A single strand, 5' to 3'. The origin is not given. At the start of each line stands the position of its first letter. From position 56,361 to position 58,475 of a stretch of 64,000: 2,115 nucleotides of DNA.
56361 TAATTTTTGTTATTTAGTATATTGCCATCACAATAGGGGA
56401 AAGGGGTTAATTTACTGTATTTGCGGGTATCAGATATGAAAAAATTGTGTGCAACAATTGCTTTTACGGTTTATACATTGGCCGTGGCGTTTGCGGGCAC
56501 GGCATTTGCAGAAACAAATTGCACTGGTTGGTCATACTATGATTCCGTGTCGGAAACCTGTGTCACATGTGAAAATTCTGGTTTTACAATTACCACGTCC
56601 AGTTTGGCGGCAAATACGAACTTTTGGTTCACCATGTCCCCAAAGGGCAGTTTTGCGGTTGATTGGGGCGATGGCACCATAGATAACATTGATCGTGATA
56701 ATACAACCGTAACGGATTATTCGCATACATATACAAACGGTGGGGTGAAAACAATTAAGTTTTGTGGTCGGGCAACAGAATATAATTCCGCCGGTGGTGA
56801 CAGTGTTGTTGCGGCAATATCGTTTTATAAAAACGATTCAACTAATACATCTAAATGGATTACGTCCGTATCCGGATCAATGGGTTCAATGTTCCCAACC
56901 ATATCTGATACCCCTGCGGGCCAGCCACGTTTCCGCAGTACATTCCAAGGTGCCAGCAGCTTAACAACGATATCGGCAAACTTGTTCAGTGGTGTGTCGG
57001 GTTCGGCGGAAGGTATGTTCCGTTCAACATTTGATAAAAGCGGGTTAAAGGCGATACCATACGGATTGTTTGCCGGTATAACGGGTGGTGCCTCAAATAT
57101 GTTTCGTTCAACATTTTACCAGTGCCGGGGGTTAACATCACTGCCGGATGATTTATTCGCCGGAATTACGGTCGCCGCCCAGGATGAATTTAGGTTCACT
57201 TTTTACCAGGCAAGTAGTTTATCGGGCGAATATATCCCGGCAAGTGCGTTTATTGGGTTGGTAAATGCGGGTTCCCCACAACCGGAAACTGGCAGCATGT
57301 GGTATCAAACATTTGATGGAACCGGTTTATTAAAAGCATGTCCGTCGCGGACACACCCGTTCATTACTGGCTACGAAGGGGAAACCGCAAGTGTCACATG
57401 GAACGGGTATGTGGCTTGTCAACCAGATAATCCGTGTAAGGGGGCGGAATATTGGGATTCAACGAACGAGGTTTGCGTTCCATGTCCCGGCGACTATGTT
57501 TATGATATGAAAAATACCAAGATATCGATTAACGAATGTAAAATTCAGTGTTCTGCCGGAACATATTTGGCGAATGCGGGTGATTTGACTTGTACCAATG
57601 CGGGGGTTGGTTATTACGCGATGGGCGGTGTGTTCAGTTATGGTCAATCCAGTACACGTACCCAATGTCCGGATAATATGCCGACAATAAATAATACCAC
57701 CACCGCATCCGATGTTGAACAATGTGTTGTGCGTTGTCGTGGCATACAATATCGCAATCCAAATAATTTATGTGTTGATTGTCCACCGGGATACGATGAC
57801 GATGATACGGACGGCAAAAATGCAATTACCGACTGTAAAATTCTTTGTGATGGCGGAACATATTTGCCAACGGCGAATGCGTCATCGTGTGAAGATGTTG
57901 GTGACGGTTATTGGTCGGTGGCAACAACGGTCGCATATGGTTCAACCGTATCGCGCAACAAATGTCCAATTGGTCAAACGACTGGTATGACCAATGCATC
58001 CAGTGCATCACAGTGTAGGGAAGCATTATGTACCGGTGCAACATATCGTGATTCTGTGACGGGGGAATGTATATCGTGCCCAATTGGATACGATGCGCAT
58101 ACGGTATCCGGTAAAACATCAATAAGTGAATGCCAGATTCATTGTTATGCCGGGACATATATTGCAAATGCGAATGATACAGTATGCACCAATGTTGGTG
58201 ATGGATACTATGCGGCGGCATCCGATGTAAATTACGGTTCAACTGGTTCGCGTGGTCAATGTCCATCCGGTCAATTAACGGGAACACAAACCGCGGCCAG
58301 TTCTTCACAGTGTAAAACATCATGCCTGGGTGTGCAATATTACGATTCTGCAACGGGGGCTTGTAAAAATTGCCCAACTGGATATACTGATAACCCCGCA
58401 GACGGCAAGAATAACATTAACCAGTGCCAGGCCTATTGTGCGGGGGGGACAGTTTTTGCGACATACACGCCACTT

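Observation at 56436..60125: Second Cys-rich secreted repeat protein (1229 aa): seven roughly 100-aa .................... modules and DUF285-like short repeats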

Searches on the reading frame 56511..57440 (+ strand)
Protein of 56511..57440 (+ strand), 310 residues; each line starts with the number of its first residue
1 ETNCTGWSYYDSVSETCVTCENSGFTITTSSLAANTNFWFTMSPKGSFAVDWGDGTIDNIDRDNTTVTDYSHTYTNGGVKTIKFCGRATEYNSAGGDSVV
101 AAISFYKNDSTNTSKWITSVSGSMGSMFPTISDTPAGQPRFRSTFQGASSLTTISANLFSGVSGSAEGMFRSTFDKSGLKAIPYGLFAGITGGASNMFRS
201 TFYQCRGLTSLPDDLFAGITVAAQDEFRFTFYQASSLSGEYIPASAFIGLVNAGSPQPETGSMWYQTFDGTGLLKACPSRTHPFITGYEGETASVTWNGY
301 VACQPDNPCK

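Call 12: search_protein_families(library=pfam, proteins=[window:56511-57440:+], max_evalue=10)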
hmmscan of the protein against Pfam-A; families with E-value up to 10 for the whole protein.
seq(310 aa): 0 families
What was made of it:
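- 56583..56879 (+): PKD-like beta-sandwich (aa about 50-148, with the motif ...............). This protein itself gives no Pfam hit (call 12).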

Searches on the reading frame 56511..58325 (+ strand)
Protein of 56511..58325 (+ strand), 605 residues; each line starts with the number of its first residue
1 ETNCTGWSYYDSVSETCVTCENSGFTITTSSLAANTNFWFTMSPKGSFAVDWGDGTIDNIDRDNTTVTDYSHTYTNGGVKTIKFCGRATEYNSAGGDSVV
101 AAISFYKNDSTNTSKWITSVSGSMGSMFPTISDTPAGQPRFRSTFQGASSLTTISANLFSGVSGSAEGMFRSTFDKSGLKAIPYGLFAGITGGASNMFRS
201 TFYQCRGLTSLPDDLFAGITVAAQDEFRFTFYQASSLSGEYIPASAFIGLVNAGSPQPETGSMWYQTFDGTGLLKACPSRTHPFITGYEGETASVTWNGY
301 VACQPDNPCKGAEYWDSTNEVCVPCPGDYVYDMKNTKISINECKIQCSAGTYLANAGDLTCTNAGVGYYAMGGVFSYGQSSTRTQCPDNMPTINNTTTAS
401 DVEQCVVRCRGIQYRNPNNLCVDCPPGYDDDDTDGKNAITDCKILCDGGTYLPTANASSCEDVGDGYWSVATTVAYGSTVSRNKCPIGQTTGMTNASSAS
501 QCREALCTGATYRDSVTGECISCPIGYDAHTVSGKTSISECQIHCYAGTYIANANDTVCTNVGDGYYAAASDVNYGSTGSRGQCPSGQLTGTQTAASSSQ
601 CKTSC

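Call 32: predict_structure(alignment_id=A2)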
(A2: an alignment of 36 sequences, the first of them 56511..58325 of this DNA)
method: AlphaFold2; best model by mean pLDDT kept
length: 605 residues; sequences in the alignment: 36
mean_pLDDT: 91.2   pTM: 0.63
mean pLDDT of the five models: 91.2, 89.2, 88.9, 88.5, 87.9
residues with pLDDT >= 90: 416; 70-90: 176; 50-70: 12; < 50: 1
segments of 3 or more residues with pLDDT < 50: none
pLDDT, mean of each block of 10 residues (from residue 1): 79 86 92 96 97 95 96 97 97 92 92 94 96 96 97 96 96 97 96 97 97 96 96 97 96 94 94 94 93 90 92 92 94 90 95 94 95 94 90 91 86 84 91 87 93 92 90 93 84 85 74 80 80 76 89 90 91 87 87 87 68
secondary structure, 60 per line:
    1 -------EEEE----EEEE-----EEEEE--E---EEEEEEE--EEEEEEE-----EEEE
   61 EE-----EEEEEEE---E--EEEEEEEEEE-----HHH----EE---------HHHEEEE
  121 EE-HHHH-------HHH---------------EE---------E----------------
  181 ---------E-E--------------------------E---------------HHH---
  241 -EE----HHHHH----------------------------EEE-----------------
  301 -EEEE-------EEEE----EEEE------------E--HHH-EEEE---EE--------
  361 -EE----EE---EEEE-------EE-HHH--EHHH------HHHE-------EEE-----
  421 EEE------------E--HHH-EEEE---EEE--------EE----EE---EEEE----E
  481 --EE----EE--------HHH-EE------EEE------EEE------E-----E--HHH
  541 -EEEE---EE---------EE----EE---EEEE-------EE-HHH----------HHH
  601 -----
elements in order: E8-11 E16-19 E25-29 E36-42 E45-51 E57-62 E68-74 E81-90 E117-122 H124-127 H248-252 E281-283 E302-305 E313-316 E321-324 E344-347 E373-376 E413-415 E421-423 E443-446 E450-452 E472-475 E511-513 E520-522 E542-545 E571-574
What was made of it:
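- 56583..56879 (+): AlphaFold2 predicts all-beta strands with pLDDT 92-97 (call 32).
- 56880..57434 (+): LRR solenoid made of four to five 28-30-aa MFRSTF repeats (aa about 149-300), followed by a Cys-containing C-terminal cap (aa 301-333). pLDDT is about 94-97 (call 32).
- On Leucine-rich repeat fold (BspA-type LRR_5, PF13306, as nearest sequence family): The model pLDDT is about 95 in this region (call 32).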

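Call 34: fold_search(model_id=the predicted structure, library=pdb)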
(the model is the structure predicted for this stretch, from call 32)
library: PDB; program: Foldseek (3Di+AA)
matches with E <= 10: 1116; with E <= 0.001: 0
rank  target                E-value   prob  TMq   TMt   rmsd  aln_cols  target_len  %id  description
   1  9vql_B                4.8e-02  0.12  0.07  0.06  24.2       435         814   13  Cryo-EM structure of the dimeric Elapor1 mutant (released 2025-07-23)
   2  9vqm_B                6.1e-02  0.10  0.07  0.06  24.8       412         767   14  Cryo-EM structure of Elapor1WT in tetrameric form (released 2025-07-23)
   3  2i45_E                1.5e-01  0.09  0.05  0.12  11.7        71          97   15  Crystal structure of protein NMB1881 from Neisseria meningitidis (released 2006-09-19)
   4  9vqm_D                1.7e-01  0.16  0.09  0.07  23.0       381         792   14  Cryo-EM structure of Elapor1WT in tetrameric form (released 2025-07-23)
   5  2i45_I                2.1e-01  0.23  0.05  0.23  11.6        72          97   15  Crystal structure of protein NMB1881 from Neisseria meningitidis (released 2006-09-19)
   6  3g7d                  2.4e-01  0.11  0.05  0.07  13.3        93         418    9  Native PhpD with Cadmium Atoms (released 2009-06-09)
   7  2i45_J                2.5e-01  0.25  0.05  0.24  10.7        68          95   20  Crystal structure of protein NMB1881 from Neisseria meningitidis (released 2006-09-19)
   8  5u5d_D                2.6e-01  0.21  0.05  0.13  12.4        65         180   14  Psf4 in complex with Mn2+ and (R)-2-HPP (released 2017-01-04)
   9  6bwv_B                2.9e-01  0.16  0.06  0.18  12.8        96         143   11  Crystal Structure of the 4-1BB/4-1BBL Complex (released 2018-05-09)
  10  2pfw_B                3.2e-01  0.20  0.05  0.19  11.3        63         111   16  CRYSTAL STRUCTURE OF A RMLC-LIKE CUPIN (SFRI_3105) FROM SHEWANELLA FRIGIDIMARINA NCIMB 400 AT 1.90 A RESOLUTION (released 2007-04-17)
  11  2i45_D                3.2e-01  0.18  0.05  0.23  11.8        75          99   17  Crystal structure of protein NMB1881 from Neisseria meningitidis (released 2006-09-19)
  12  2d93_MODEL_1_A        3.2e-01  0.16  0.06  0.18  11.2        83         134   13  Solution structure of the cNMP_binding domain of human Rap guanine nucleotide exchange factor 6 (released 2006-06-08)
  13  8tnl_C                3.5e-01  0.77  0.09  0.11   6.9        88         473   10  CryoEM structure of H7 hemagglutinin from A/Shanghai2/2013 H7N9 in complex with a human neutralizing antibody H7.HK1 (released 2024-05-15)
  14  5fq0_C                3.5e-01  0.18  0.05  0.19  11.7        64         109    9  The structure of KdgF from Halomonas sp. (released 2016-05-04)
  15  2i45_B                3.5e-01  0.14  0.05  0.19  11.9        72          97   18  Crystal structure of protein NMB1881 from Neisseria meningitidis (released 2006-09-19)
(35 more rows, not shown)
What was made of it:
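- On Pfam PF07699 Ephrin_rec_like (TNFR-like Cys-rich clan): The best Foldseek PDB hit is ELAPOR1 but at E 0.048 (call 34).
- The best PDB fold match is the ELAPOR1 Cys-rich ectodomain, at a non-significant E of 0.048 (call 34).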

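Call 73: search_protein_families(library=pfam, alignment_id=A2, max_evalue=0.1)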
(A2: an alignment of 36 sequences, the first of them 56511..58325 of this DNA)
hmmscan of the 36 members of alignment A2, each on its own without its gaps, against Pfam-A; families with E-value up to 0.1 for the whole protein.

A. member 1, window:56511-58325:+ (605 aa): 1 family
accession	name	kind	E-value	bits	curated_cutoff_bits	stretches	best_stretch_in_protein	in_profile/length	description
PF07699.19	Ephrin_rec_like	-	0.051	13.8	23.1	0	341-363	9-30/48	Tyrosine-protein kinase ephrin type A/B receptor-like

B. families by the number of members that match (of 36 scanned): 9 families
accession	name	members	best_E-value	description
PF18911.6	PKD_4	3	0.00071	PKD domain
PF07562.20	NCD3G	3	0.018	Nine Cysteines Domain of family 3 GPCR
PF00801.26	PKD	2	0.0011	PKD domain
PF07699.19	Ephrin_rec_like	2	0.029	Tyrosine-protein kinase ephrin type A/B receptor-like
PF18283.7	CBM77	1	0.0089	Carbohydrate binding module 77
PF08522.16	BT_3987-like_N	1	0.01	BT_3987-like, N-terminal domain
PF01599.25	Ribosomal_S27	1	0.047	Ribosomal protein S27a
PF13205.12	Big_5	1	0.05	Bacterial Ig-like domain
PF13306.12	LRR_5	1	0.078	BspA type Leucine rich repeat region (6 copies)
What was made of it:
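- On Pfam PF03382 DUF285 / NCBIfam TIGR02167: None of 36 relatives hits at E<=0.1 (call 73).
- On Leucine-rich repeat fold (BspA-type LRR_5, PF13306, as nearest sequence family): Only 1 of 36 relatives hits at E<=0.1 (call 73).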

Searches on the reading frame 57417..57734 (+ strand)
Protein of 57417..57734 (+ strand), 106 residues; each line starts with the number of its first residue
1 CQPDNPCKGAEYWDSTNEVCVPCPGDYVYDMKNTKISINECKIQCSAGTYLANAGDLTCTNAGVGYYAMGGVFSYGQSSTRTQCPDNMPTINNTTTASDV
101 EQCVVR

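Call 12: search_protein_families(library=pfam, proteins=[window:57417-57734:+], max_evalue=10)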
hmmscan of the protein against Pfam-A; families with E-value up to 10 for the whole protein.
seq(106 aa): 3 families
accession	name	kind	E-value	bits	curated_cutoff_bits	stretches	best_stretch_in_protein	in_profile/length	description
PF07699.19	Ephrin_rec_like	-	0.0045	17.2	23.1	2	39-61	9-30/48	Tyrosine-protein kinase ephrin type A/B receptor-like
PF00020.24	TNFR_c6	-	0.03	15.2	29.4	1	7-23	1-18/39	TNFR/NGFR cysteine-rich region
PF07562.20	NCD3G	-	0.061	13.6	38.9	1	6-27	31-52/54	Nine Cysteines Domain of family 3 GPCR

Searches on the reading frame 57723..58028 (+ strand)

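Call 12: search_protein_families(library=pfam, proteins=[window:57723-58028:+], max_evalue=10)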
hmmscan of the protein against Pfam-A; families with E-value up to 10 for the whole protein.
seq(102 aa): 3 families
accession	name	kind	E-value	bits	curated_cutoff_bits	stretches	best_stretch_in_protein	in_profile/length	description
PF07699.19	Ephrin_rec_like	-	0.00031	20.9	23.1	3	79-98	29-48/48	Tyrosine-protein kinase ephrin type A/B receptor-like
PF07562.20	NCD3G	-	0.004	17.4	38.9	1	19-65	9-54/54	Nine Cysteines Domain of family 3 GPCR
PF24633.1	DUF7630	-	2.7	8.7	27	1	14-27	22-35/45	Domain of unknown function (DUF7630)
